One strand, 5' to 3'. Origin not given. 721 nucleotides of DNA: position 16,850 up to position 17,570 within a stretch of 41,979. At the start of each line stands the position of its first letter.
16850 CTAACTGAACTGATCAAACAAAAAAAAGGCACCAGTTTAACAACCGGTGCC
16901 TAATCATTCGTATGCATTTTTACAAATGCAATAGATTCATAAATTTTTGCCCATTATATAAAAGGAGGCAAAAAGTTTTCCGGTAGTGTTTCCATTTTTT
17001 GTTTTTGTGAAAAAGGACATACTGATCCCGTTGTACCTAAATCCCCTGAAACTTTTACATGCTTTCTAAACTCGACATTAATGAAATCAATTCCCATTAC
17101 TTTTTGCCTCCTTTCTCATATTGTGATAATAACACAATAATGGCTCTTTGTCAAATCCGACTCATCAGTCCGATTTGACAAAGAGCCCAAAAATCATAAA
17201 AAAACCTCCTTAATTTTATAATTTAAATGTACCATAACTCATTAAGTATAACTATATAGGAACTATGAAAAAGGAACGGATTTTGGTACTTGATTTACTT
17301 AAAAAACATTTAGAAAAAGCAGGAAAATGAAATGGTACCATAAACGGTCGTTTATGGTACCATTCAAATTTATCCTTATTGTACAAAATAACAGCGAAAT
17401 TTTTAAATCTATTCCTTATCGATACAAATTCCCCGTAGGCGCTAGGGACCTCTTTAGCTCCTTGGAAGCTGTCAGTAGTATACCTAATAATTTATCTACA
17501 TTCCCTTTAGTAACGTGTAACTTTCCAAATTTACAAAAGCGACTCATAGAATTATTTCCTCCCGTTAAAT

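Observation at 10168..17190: optrA-araC and fexA-orf138 modules stitched together by ISL3 debris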

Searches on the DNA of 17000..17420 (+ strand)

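Call 21: search_dna_similar(query=window:17000-17420:+, collection=plasmids, mode=near, max_rows=40, rows=spread)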
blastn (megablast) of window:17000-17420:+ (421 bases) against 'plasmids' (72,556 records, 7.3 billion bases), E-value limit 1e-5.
Records with a match: 638; places in all: 985; records where one place covers at least 80% of the query: 0.
Best place of each record, by identity: >=99% 290; 95-99% 346; 90-95% 1; 80-90% 1.
By first word of the organism name: Enterococcus 518; Staphylococcus 53; Mammaliicoccus 13; Lactococcus 12; Vagococcus 6; Streptococcus 5; Ligilactobacillus 5; Macrococcoides 3; Clostridium 3; Listeria 3; and 13 more.
By predicted mobility (MOB-suite, as given by PLSDB): mobilizable 344; non-mobilizable 195; conjugative 99.
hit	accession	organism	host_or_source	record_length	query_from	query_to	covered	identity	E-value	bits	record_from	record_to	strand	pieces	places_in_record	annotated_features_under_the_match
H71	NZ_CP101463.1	Exiguobacterium aurantiacum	water,poultry farm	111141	176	421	58%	98.4%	4e-118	431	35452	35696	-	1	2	none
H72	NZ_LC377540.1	Staphylococcus aureus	-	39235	188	421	56%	100.0%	1e-118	433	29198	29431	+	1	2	recombinase family protein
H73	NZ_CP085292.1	Enterococcus faecalis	beef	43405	188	421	56%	99.6%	5e-117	427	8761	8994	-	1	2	none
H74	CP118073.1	Enterococcus faecalis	Homo sapiens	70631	188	421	56%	99.6%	5e-117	427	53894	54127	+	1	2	none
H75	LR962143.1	Enterococcus faecalis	-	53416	188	421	56%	99.6%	5e-117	427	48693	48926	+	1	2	none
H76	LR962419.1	Enterococcus faecalis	-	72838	188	421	56%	99.6%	5e-117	427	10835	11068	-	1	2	none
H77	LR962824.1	Enterococcus faecalis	-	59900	188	421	56%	99.6%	5e-117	427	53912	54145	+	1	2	none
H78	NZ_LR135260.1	Enterococcus faecium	-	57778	188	421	56%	99.1%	2e-115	422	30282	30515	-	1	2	recombinase family protein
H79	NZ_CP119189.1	Clostridium perfringens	goat,fecal sample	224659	1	175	42%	97.7%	3e-79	302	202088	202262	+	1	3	hypothetical protein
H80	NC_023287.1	Exiguobacterium sp. S3-2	-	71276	1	142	34%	100.0%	2e-67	263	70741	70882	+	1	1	hypothetical protein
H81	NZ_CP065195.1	Staphylococcus aureus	pig,pig farms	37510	1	142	34%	100.0%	2e-67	263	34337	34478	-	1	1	hypothetical protein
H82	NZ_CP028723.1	Enterococcus faecalis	swine,animal-swine-sow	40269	1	142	34%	99.3%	7e-66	257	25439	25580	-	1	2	hypothetical protein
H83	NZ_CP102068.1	Enterococcus faecalis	Pig,single cell,Rectal swab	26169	1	142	34%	99.3%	7e-66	257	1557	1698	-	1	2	hypothetical protein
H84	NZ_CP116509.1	Vagococcus lutrae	Bos taurus,whole organism,fecal sample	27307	1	142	34%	99.3%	7e-66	257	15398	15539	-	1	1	hypothetical protein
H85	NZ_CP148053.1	Enterococcus faecalis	animal,mixed culture,pig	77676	1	142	34%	99.3%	7e-66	257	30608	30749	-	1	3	hypothetical protein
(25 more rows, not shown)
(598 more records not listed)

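Call 31: search_dna_similar(query=window:17112-17218:+, collection=plasmids, mode=near, max_rows=15, max_evalue=0.01)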
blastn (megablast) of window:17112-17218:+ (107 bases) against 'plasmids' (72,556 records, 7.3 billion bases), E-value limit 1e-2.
Records with a match: 130; places in all: 151; records where one place covers at least 80% of the query: 0.
Best place of each record, by identity: >=99% 97; 95-99% 21; 90-95% 12.
By first word of the organism name: Enterococcus 76; Staphylococcus 27; Lactococcus 9; Mammaliicoccus 5; Clostridium 3; Listeria 3; Lysinibacillus 2; Klebsiella 1; Exiguobacterium 1; Limosilactobacillus 1; and 2 more.
By predicted mobility (MOB-suite, as given by PLSDB): non-mobilizable 47; mobilizable 47; conjugative 36.
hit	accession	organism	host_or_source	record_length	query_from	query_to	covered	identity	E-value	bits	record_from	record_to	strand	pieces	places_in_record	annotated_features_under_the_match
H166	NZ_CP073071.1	Clostridium perfringens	bovine,Intestinal contents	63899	1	63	59%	93.7%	1e-17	95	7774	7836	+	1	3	none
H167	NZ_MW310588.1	Lactococcus garvieae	-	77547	1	63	59%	93.7%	1e-17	95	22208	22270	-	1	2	none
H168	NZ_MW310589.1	Lactococcus garvieae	-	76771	1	63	59%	93.7%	1e-17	95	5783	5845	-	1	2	none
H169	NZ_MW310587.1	Lactococcus garvieae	-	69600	1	63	59%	93.7%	1e-17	95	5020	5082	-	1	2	none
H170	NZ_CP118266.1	Clostridium perfringens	sheep,fecal sample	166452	1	63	59%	93.7%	1e-17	95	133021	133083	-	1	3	none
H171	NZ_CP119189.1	Clostridium perfringens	goat,fecal sample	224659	1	63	59%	93.7%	1e-17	95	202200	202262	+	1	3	none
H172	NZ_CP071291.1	Lactococcus garvieae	Homo sapiens,mixed culture,Human feces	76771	1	63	59%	93.7%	1e-17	95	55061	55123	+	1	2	none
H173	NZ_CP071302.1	Lactococcus sp. LG606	Homo sapiens,mixed culture,Human feces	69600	1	63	59%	93.7%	1e-17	95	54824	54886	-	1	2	none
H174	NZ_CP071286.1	Lactococcus garvieae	Homo sapiens,mixed culture,Human feces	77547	1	63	59%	93.7%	1e-17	95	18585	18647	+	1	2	none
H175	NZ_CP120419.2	Lactococcus sp. bn62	pig,lung sample of a healthy pig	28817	1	63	59%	93.7%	1e-17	95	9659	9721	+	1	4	none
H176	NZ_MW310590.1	Lactococcus garvieae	-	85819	1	45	42%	91.3%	1e-7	62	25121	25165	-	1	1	none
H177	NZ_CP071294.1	Lactococcus sp. LG1074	Homo sapiens,mixed culture,Human feces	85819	1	45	42%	91.3%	1e-7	62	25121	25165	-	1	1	none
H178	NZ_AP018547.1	Enterococcus faecalis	Homo sapiens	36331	44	82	36%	97.4%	3e-9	68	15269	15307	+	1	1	none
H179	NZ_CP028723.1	Enterococcus faecalis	swine,animal-swine-sow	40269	44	82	36%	97.4%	3e-9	68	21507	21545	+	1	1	none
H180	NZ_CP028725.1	Enterococcus faecalis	cow,Heifers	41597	44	82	36%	97.4%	3e-9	68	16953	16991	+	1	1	none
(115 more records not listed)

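Call 38: get_annotated_region(hit=H73, flank=2500)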
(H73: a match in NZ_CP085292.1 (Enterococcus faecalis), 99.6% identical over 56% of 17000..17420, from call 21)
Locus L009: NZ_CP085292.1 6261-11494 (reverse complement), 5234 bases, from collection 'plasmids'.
description: Enterococcus faecalis strain EFS36 plasmid pEFS36_1, complete sequence
organism: Enterococcus faecalis (NCBI taxid 1351)
taxonomy: Bacteria; Bacillota; Bacilli; Lactobacillales; Enterococcaceae; Enterococcus; Enterococcus faecalis
host: -; source: beef; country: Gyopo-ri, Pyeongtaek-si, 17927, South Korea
typing (MOB-suite, as given by PLSDB): non-mobilizable; replicon rep_cluster_980
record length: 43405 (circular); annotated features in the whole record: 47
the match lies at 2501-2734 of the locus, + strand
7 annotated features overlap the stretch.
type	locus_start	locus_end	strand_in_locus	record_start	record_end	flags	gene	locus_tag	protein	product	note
CDS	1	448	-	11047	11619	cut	-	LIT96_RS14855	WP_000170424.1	recombinase family protein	GO:0006310 - DNA recombination [Evidence IEA]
CDS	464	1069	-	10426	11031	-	-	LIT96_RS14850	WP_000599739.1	protein adenylyltransferase Fic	-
CDS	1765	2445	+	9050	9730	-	-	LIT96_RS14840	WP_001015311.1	IS6-like element IS1216 family transposase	GO:0006313 - DNA transposition [Evidence IEA]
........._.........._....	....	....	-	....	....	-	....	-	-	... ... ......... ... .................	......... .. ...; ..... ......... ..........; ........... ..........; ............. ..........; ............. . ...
predicted_resistance_gene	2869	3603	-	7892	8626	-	erm(B)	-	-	23S rRNA (adenine(2058)-N(6))-methyltransferase Erm(B)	predicted by amrfinderplus; class LINCOSAMIDE/MACROLIDE/STREPTOGRAMIN; identity 100.0%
CDS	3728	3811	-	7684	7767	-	-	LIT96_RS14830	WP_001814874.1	23S rRNA methyltransferase attenuation leader peptide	GO:0046677 - response to antibiotic [Evidence IEA]; GO:0031556 - transcriptional attenuation by ribosome [Evidence IEA]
predicted_resistance_gene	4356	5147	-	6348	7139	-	aph(3')-IIIa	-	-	aminoglycoside O-phosphotransferase APH(3')-IIIa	predicted by amrfinderplus; class AMINOGLYCOSIDE; identity 100.0%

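Call 39: get_annotated_region(hit=H71, flank=2500)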
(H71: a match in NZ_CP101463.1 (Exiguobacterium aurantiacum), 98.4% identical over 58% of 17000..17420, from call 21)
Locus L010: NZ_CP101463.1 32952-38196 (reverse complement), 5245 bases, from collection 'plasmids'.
description: Exiguobacterium aurantiacum strain CX2 plasmid pCXA, complete sequence
organism: Exiguobacterium aurantiacum (NCBI taxid 33987)
taxonomy: Bacteria; Bacillota; Bacilli; Bacillales; ; Exiguobacterium; Exiguobacterium aurantiacum
host: -; source: water,poultry farm; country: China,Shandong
typing (MOB-suite, as given by PLSDB): mobilizable; relaxase MOBP
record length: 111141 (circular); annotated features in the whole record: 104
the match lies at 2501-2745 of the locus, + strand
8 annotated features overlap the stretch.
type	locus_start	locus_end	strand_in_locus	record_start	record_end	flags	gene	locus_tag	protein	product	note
CDS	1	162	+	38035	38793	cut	istB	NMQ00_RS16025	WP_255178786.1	IS21-like element helper ATPase IstB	-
CDS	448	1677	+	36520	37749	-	istA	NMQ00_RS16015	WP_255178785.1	IS21 family transposase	-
CDS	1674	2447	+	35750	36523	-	istB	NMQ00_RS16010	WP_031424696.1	IS21-like element helper ATPase IstB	-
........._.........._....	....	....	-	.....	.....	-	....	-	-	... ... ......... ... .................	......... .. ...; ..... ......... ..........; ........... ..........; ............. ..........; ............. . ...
predicted_resistance_gene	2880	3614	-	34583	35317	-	erm(B)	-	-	23S rRNA (adenine(2058)-N(6))-methyltransferase Erm(B)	predicted by amrfinderplus; class LINCOSAMIDE/MACROLIDE/STREPTOGRAMIN; identity 100.0%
CDS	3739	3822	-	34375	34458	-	-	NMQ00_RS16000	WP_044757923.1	23S rRNA methyltransferase attenuator leader peptide ErmL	-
CDS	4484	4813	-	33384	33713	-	-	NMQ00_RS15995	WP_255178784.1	ArsR family transcriptional regulator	GO:0006355 - regulation of DNA-templated transcription [Evidence IEA]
CDS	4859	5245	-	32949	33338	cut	-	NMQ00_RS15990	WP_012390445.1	hypothetical protein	-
